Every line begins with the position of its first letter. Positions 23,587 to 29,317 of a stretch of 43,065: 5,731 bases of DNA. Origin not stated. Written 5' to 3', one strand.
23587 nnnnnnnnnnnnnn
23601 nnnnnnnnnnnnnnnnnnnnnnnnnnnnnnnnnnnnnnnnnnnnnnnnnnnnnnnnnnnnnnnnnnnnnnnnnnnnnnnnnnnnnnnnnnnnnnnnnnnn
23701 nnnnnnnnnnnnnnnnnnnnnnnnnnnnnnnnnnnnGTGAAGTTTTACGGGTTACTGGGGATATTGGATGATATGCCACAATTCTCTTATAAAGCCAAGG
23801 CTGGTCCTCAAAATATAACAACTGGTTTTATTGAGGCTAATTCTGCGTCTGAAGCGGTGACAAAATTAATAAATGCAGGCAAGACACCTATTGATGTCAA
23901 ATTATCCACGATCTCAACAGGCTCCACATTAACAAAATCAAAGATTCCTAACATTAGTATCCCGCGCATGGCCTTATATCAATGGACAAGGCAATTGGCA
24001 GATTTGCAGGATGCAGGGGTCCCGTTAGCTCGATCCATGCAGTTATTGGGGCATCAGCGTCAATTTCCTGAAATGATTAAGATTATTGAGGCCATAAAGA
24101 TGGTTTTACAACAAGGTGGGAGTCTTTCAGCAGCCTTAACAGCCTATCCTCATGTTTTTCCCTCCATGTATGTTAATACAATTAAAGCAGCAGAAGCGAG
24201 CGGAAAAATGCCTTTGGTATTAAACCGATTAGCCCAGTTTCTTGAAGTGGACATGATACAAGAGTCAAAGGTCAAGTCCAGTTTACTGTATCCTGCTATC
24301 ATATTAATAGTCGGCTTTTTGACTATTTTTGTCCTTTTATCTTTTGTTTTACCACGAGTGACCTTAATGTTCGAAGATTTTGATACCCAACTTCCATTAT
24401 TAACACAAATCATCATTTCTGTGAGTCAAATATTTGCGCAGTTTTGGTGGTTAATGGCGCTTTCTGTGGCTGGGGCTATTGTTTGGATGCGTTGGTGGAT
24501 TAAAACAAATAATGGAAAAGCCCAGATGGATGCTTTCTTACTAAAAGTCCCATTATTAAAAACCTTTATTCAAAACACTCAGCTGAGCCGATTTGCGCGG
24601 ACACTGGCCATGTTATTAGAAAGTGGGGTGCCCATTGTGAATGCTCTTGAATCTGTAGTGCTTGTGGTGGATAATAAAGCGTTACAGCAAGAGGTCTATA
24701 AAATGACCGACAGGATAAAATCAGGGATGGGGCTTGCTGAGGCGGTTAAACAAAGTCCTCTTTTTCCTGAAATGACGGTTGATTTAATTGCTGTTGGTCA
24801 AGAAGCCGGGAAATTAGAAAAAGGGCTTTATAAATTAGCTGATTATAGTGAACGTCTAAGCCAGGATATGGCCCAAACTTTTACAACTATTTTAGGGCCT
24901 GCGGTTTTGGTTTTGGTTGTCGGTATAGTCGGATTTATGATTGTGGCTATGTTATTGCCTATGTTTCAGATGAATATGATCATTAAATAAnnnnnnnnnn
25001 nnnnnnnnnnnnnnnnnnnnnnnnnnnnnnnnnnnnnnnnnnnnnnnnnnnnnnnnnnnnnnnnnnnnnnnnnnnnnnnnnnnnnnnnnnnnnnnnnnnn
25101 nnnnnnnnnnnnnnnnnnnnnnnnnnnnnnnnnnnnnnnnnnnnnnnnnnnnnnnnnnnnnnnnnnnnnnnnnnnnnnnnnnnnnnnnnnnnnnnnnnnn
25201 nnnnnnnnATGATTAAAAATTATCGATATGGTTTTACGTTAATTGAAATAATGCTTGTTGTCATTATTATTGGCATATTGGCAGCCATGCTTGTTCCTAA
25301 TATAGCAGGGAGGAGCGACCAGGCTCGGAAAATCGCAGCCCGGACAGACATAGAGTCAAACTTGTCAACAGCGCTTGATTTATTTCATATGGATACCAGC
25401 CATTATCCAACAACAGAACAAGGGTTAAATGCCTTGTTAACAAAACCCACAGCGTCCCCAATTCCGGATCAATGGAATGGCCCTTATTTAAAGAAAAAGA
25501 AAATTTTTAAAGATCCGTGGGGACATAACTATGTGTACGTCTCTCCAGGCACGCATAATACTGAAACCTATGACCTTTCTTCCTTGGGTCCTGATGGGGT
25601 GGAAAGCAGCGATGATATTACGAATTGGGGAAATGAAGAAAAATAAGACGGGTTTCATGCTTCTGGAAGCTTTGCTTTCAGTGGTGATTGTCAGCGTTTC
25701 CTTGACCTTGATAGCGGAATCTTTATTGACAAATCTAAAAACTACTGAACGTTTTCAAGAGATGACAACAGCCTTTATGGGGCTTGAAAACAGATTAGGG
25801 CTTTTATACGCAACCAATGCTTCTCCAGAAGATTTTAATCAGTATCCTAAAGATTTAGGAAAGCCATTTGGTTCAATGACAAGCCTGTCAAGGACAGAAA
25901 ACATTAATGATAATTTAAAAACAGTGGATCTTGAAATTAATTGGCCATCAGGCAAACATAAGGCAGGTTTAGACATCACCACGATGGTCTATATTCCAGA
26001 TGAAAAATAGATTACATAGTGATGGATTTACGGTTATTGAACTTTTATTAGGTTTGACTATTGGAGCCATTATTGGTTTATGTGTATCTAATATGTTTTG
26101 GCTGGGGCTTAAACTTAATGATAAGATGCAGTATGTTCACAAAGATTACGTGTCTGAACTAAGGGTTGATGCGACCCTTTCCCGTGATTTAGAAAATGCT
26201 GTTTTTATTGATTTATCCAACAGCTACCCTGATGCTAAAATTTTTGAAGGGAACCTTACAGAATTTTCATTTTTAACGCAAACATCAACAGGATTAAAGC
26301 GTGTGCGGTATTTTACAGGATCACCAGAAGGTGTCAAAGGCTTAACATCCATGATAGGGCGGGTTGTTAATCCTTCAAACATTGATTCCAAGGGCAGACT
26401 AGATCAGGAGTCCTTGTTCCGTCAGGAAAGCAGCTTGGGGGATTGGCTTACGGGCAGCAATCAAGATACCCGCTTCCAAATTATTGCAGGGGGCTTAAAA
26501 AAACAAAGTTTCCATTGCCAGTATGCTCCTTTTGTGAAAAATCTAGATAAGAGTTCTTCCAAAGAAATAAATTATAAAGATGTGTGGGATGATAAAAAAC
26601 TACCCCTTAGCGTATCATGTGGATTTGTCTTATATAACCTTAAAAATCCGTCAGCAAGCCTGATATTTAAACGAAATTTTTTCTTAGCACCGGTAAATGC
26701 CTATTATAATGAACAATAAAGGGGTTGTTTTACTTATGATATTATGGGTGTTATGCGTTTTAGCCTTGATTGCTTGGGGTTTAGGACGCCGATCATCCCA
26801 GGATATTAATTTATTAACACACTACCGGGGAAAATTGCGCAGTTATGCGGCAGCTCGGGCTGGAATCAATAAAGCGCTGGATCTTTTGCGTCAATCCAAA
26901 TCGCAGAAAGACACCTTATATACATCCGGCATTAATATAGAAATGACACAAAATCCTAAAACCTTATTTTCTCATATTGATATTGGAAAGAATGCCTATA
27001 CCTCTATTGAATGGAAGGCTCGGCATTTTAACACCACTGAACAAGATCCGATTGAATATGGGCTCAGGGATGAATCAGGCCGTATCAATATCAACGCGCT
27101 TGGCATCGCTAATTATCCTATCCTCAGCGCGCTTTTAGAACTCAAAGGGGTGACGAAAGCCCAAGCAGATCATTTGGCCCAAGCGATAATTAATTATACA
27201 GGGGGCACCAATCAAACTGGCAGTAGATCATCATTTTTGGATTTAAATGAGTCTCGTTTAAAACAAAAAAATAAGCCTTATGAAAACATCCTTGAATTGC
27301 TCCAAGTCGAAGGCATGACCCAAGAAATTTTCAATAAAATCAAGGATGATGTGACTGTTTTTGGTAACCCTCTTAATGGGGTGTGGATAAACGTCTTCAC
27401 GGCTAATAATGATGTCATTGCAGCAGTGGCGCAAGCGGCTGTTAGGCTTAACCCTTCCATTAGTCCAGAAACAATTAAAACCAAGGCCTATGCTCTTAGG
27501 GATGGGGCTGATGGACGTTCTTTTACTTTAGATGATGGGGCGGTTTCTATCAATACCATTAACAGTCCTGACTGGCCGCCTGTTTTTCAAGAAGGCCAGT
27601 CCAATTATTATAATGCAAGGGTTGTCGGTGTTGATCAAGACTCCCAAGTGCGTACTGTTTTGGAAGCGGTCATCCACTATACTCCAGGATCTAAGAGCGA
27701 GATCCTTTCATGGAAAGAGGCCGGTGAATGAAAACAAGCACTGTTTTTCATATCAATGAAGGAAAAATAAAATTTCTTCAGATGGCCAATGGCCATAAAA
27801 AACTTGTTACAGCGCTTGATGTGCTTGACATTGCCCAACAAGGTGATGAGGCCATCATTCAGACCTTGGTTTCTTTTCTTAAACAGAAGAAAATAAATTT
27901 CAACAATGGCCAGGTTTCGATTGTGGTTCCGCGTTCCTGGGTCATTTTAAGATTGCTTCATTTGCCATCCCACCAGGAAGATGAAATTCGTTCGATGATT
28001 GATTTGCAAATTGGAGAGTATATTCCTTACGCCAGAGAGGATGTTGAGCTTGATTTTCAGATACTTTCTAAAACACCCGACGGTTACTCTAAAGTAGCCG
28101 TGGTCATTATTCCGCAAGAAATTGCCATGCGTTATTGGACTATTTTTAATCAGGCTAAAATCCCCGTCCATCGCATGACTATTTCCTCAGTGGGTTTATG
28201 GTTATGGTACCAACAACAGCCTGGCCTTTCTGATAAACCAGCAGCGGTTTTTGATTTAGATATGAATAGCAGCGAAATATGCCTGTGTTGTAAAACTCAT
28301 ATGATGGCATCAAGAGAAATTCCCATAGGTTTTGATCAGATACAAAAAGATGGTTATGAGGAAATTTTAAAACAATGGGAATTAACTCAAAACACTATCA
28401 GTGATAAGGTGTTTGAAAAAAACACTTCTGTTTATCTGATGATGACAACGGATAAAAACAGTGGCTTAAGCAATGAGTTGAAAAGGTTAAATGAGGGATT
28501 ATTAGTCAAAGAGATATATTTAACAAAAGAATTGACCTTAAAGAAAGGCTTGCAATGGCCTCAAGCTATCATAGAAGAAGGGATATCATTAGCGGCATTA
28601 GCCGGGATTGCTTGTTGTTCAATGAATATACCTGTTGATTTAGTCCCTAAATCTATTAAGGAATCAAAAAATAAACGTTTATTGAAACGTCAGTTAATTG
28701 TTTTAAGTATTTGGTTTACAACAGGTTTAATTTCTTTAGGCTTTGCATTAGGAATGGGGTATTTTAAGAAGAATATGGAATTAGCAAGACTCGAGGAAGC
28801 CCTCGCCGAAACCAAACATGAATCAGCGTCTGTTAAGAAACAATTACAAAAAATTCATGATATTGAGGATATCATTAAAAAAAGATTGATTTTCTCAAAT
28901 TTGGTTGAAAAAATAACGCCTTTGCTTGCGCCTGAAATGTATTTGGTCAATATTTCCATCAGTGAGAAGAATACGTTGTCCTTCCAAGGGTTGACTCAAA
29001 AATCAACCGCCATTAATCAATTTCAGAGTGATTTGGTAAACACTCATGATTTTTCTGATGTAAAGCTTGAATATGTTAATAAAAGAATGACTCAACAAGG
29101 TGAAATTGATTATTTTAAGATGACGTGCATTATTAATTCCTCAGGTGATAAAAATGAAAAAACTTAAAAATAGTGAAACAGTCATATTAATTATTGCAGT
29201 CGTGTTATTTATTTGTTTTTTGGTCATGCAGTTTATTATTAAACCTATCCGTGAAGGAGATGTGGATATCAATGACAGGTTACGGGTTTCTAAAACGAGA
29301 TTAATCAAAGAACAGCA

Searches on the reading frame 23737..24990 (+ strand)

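Call 37: search_protein_families(library=pfam, proteins=[window:23737-24990:+], max_evalue=0.01)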
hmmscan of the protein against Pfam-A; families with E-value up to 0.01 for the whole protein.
window:23737-24990:+ (417 aa): 1 family
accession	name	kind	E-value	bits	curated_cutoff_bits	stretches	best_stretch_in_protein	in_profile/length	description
PF00482.28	T2SSF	-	4.1e-57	192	25.2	2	83-206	1-125/125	Type II secretion system (T2SS), protein F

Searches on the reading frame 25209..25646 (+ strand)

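Call 7: search_protein_families(library=pfam, proteins=[window:25209-25646:+], max_evalue=0.01)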
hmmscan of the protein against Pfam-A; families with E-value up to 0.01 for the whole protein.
window:25209-25646:+ (145 aa): 2 families
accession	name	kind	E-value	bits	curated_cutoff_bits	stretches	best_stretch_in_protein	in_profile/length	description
PF08334.16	T2SSG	-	3.2e-33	114.4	21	1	31-140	1-108/108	Type II secretion system (T2SS), protein G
PF07963.17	N_methyl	-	1e-07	31.6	21.2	1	4-28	2-26/27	Prokaryotic N-terminal methylation motif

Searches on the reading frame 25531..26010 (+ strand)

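Call 7: search_protein_families(library=pfam, proteins=[window:25531-26010:+], max_evalue=0.01)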
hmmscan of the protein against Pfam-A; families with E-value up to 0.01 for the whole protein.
window:25531-26010:+ (159 aa): 1 family
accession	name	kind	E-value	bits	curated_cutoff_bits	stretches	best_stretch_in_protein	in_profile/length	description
PF03814.21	KdpA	-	0.0097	14.6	22.6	0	24-92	257-322/548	Potassium-transporting ATPase A subunit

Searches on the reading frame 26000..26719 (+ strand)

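Call 7: search_protein_families(library=pfam, proteins=[window:26000-26719:+], max_evalue=0.01)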
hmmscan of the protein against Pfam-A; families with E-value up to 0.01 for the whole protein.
window:26000-26719:+ (239 aa): 1 family
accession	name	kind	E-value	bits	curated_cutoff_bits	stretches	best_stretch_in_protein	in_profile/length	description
PF07963.17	N_methyl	-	0.0026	17.7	21.2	1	8-26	5-23/27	Prokaryotic N-terminal methylation motif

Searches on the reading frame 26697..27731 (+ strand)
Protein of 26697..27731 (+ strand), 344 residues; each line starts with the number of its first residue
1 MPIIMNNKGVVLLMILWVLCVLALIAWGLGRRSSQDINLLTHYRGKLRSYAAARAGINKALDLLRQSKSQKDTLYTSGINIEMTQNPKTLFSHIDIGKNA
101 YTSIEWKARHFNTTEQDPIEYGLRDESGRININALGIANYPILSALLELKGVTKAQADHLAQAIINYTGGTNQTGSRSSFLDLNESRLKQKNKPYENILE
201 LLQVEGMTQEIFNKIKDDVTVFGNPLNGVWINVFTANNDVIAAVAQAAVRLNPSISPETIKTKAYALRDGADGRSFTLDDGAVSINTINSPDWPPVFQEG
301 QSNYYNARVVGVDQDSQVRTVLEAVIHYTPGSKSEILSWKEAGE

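Call 7: search_protein_families(library=pfam, proteins=[window:26697-27731:+], max_evalue=0.01)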
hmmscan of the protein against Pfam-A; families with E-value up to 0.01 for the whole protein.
window:26697-27731:+ (344 aa): 2 families
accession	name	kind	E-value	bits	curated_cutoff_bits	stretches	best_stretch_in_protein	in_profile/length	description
PF21687.3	T2SSK_1st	-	5e-08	34.1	26.2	1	128-222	1-105/107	Type II secretion system (T2SS), protein K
PF12836.13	HHH_3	-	0.0024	18.4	27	0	189-219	34-64/65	Helix-hairpin-helix motif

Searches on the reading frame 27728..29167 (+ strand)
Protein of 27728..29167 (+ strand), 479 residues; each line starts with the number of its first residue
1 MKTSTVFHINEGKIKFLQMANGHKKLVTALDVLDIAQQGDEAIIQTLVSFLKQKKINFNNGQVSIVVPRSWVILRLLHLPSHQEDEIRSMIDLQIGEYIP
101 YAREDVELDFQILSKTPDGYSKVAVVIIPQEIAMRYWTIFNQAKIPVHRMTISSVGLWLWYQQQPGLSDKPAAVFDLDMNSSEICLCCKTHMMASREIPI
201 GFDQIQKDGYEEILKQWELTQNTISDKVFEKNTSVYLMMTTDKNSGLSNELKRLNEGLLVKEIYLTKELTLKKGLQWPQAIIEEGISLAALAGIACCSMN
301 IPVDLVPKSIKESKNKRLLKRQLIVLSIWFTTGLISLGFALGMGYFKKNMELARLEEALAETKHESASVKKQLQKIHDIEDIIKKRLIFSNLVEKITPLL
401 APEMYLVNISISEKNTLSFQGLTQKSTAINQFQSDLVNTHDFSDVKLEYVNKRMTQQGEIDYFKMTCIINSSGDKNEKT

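Call 7: search_protein_families(library=pfam, proteins=[window:27728-29167:+], max_evalue=0.01)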
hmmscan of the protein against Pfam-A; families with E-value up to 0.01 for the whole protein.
window:27728-29167:+ (479 aa): 2 families
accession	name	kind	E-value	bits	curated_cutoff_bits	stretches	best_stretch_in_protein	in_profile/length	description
PF11104.14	PilM_2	-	3.2e-10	39.9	27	1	42-219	46-225/340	Type IV pilus assembly protein PilM;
PF05137.18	PilN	-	3.5e-05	24.2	22.8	1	394-467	4-76/78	Fimbrial assembly protein (PilN)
